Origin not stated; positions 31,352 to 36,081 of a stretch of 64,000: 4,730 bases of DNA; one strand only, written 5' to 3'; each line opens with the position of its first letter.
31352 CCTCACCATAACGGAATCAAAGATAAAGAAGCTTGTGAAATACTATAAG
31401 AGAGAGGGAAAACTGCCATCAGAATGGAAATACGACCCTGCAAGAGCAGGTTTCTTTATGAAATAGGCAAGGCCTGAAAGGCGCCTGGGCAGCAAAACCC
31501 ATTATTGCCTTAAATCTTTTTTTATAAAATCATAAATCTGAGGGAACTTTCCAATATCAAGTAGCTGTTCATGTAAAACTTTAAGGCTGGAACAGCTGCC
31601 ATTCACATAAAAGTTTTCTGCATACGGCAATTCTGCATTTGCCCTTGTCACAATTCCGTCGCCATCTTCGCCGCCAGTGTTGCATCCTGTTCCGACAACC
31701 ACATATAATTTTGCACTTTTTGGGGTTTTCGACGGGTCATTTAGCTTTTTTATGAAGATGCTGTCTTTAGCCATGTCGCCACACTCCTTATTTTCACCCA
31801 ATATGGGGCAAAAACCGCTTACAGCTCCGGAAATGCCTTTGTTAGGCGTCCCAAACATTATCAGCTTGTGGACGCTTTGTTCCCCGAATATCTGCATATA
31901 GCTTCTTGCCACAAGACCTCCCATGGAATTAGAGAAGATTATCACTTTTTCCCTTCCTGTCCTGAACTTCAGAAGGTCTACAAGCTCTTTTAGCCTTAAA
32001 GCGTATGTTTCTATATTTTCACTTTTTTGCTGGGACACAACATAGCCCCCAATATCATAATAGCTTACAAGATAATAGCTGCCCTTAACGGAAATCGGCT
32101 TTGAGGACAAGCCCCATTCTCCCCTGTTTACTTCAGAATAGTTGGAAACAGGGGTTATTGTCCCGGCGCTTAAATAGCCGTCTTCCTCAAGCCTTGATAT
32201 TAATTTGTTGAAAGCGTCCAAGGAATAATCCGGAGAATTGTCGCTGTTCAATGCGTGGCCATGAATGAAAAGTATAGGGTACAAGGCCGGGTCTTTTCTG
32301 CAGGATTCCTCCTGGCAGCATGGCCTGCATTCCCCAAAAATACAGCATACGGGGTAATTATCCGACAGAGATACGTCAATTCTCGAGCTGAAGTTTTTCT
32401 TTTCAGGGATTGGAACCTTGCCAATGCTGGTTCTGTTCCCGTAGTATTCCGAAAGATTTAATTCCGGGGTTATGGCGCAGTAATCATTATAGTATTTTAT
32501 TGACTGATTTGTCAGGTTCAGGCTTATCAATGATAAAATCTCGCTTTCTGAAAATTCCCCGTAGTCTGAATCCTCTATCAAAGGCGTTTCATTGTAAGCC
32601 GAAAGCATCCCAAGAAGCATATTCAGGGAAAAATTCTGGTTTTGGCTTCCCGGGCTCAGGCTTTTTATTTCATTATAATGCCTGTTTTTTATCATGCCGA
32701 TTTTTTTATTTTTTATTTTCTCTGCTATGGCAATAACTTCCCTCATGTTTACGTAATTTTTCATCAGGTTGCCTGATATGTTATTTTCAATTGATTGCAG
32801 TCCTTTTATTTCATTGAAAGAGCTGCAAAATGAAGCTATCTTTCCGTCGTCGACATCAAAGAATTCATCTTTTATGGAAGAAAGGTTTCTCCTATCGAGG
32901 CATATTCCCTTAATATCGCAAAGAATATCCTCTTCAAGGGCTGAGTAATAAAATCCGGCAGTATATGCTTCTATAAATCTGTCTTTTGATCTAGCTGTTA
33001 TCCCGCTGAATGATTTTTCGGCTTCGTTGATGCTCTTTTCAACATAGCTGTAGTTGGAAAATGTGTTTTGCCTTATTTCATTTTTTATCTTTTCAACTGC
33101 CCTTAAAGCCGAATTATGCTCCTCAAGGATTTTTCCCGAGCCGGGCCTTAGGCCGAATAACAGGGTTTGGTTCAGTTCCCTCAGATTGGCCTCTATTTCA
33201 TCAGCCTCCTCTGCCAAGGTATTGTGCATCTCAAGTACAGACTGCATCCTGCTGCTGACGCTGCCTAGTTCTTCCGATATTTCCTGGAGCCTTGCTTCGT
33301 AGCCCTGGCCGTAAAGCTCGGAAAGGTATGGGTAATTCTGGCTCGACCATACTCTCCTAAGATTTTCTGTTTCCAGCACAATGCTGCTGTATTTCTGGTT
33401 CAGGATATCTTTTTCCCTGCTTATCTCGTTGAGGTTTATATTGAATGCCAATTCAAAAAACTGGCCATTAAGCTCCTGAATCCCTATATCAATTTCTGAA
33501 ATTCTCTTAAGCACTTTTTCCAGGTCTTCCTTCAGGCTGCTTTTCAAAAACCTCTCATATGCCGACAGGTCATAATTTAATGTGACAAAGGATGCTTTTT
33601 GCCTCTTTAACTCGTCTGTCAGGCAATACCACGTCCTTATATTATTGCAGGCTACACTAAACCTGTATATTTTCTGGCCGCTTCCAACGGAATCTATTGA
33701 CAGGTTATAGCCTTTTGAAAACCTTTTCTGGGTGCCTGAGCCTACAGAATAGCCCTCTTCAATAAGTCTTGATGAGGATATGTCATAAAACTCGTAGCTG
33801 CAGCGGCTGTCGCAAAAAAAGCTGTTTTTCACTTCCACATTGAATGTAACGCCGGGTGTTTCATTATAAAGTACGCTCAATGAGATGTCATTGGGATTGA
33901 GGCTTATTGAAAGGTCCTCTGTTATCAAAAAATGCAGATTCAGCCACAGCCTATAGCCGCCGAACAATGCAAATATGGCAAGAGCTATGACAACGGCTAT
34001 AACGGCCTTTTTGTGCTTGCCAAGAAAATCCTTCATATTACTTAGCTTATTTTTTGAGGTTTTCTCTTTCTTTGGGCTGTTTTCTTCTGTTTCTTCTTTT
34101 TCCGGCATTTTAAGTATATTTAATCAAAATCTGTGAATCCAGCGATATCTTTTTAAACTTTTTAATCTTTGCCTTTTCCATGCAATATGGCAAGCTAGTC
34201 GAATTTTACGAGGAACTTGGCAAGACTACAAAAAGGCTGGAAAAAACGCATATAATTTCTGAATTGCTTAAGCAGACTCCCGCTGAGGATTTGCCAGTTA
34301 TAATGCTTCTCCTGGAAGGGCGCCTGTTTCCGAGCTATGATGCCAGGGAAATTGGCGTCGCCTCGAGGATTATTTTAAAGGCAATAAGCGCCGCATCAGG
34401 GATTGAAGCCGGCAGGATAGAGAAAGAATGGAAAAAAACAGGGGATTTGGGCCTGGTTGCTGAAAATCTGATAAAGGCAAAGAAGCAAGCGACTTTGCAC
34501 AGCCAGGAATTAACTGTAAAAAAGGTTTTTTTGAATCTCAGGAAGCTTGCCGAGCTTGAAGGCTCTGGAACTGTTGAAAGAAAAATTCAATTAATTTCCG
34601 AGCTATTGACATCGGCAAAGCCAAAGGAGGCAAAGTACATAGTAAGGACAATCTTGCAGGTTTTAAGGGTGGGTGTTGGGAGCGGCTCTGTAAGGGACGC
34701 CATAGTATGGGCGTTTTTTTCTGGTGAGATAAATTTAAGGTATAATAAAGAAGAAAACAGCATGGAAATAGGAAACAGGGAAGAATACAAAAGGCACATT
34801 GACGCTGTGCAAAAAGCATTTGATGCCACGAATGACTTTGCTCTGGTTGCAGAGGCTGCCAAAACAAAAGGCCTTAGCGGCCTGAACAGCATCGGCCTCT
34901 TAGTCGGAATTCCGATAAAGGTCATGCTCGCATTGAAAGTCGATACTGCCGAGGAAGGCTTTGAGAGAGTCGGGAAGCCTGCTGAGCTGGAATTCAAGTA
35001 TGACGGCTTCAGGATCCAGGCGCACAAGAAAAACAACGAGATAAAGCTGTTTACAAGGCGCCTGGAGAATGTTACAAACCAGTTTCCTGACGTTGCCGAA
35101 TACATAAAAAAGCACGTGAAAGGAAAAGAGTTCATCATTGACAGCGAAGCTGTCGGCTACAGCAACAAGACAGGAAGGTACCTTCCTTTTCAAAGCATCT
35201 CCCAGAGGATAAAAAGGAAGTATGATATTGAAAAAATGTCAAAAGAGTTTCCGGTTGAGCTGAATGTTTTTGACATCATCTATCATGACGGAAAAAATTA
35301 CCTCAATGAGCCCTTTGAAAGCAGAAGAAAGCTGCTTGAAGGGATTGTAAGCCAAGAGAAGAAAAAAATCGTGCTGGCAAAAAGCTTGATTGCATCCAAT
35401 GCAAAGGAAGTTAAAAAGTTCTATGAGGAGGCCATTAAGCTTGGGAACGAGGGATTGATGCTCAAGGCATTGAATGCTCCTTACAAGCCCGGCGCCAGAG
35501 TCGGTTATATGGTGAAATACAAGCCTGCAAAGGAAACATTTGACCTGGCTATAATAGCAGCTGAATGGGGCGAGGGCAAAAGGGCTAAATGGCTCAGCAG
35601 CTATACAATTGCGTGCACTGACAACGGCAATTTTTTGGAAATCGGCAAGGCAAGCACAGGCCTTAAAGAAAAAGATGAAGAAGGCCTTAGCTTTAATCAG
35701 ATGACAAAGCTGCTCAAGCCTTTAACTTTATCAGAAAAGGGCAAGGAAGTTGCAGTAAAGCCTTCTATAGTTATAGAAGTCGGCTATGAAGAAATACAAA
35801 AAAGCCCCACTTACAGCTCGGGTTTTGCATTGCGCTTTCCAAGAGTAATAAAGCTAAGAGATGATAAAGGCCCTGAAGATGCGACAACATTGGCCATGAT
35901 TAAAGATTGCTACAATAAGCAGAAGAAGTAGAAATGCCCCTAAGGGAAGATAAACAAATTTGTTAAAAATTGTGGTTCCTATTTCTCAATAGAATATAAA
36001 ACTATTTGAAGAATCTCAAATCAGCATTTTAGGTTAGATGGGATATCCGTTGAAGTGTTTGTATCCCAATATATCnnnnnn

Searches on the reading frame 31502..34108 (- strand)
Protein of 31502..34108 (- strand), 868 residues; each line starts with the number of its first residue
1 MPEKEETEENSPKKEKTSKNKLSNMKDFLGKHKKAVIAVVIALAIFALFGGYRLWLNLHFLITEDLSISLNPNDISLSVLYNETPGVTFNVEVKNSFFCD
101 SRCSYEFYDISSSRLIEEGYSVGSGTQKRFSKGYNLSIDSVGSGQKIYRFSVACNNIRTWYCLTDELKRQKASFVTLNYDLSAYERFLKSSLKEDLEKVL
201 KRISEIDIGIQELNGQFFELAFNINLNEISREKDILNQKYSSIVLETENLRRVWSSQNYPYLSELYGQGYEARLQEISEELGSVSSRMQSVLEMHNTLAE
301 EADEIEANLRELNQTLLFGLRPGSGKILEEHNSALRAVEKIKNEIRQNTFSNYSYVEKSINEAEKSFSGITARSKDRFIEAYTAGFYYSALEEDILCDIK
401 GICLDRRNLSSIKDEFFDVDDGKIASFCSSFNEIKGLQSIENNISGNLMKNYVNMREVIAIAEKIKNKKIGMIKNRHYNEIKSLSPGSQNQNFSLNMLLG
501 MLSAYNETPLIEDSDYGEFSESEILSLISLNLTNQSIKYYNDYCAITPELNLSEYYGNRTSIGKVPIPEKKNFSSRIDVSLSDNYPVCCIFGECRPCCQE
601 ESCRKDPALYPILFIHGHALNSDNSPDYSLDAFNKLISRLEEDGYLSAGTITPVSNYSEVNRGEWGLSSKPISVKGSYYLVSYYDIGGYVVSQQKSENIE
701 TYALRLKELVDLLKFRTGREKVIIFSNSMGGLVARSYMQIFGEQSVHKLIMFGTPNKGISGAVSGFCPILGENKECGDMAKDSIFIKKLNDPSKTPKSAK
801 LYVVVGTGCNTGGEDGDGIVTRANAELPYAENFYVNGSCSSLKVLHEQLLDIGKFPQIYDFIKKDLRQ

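Call 28: search_protein_families(library=ncbifam, proteins=[window:31502-34108:-], max_evalue=0.001)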
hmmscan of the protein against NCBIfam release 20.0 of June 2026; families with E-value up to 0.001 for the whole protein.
window:31502-34108:- (868 aa): 1 family
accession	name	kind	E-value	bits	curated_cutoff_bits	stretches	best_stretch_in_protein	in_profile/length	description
TIGR04420.1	Sec_Non_Glob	hypoth_equivalog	0.00017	21.4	90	1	8-49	180-220/243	SRP-less Sec system protein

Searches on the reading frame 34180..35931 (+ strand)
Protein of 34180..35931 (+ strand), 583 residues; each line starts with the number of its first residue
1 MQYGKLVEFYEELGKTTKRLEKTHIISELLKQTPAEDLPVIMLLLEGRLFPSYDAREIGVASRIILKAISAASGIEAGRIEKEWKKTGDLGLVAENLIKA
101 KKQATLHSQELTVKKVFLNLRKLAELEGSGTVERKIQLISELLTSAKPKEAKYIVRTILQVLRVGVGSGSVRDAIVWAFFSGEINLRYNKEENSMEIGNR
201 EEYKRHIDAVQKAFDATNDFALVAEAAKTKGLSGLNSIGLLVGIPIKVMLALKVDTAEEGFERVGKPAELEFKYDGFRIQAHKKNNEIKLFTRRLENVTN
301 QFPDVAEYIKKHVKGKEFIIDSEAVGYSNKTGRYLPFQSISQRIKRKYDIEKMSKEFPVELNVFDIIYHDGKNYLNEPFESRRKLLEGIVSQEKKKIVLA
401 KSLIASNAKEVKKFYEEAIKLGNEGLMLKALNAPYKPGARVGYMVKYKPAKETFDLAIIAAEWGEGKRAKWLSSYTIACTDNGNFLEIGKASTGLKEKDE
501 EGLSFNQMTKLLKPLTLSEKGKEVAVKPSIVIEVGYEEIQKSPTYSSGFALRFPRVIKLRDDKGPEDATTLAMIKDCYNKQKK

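Call 28: search_protein_families(library=ncbifam, proteins=[window:34180-35931:+], max_evalue=0.001)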
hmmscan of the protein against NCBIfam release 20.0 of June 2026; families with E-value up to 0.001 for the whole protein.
window:34180-35931:+ (583 aa): 13 families
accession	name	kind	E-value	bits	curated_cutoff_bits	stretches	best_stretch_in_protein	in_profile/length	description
NF041331.1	LigA_Halo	equivalog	4.2e-135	451.4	830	1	1-575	1-548/552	ATP-dependent DNA ligase LigA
TIGR00574.1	dnl1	superfamily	1.7e-129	432.9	217.8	1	59-578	3-526/527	ATP-dependent DNA ligase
NF002868.0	PRK03180.1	equivalog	7.8e-93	311.9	641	2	207-579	145-507/509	ATP-dependent DNA ligase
NF006701.0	PRK09247.1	equivalog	8.4e-74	249.4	543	1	7-581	5-538/540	ATP-dependent DNA ligase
TIGR04120.1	DNA_lig_bact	equivalog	3.3e-65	221.1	400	1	8-575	5-523/526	cisplatin damage response ATP-dependent DNA ligase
TIGR02779.1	NHEJ_ligase_lig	equivalog_domain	7.5e-40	137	227.75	1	271-569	19-301/302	non-homologous end-joining DNA ligase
TIGR02776.1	NHEJ_ligase_prk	equivalog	1.3e-35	123.3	373.2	1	270-574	9-298/587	DNA ligase D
NF007210.0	PRK09632.1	equivalog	6.6e-33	114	989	1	266-568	494-777/781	ATP-dependent DNA ligase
NF006078.0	PRK08224.1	equivalog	1.4e-28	99.9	296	1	242-477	5-224/350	ATP-dependent DNA ligase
NF007211.0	PRK09633.1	equivalog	3e-24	85.3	774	1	268-578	18-317/610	DNA ligase D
NF004628.0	PRK05972.1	subfamily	1.1e-22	80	895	1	247-542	245-525/870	ATP-dependent DNA ligase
NF005796.0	PRK07636.1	subfamily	2.5e-17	62.9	337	1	270-440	22-177/275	ATP-dependent DNA ligase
NF006592.0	PRK09125.1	equivalog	1.6e-11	43.7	200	1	337-498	98-246/283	DNA ligase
